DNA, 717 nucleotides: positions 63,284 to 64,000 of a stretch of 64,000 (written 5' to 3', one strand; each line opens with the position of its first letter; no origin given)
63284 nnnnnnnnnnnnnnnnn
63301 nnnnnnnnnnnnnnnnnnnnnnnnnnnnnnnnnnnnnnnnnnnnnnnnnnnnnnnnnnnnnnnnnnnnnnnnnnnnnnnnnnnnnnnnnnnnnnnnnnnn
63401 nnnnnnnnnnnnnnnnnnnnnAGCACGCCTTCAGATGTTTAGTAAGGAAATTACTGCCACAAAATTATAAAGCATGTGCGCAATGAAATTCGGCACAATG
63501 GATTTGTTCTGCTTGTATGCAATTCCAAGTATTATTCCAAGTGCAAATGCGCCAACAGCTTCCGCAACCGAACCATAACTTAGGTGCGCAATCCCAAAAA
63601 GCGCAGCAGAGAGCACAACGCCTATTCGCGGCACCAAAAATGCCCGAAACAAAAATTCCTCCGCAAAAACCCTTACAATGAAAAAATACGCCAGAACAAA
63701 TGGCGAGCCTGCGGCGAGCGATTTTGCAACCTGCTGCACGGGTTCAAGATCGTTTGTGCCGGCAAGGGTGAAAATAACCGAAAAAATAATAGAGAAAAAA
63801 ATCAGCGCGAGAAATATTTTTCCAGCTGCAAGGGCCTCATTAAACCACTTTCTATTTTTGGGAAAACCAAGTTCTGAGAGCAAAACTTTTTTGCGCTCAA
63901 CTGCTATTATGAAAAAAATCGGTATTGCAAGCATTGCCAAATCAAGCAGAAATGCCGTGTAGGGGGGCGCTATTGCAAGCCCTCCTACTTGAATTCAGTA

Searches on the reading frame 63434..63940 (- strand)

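Call 66: search_protein_families(library=pfam, proteins=[window:63434-63940:-], max_evalue=0.1)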
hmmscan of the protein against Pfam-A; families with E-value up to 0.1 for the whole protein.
window:63434-63940:- (169 aa): 1 family
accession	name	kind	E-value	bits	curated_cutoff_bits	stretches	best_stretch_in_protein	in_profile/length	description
PF02517.21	Rce1-like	-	3.3e-14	53.4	22.4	1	80-161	5-93/93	Type II CAAX prenyl endopeptidase Rce1-like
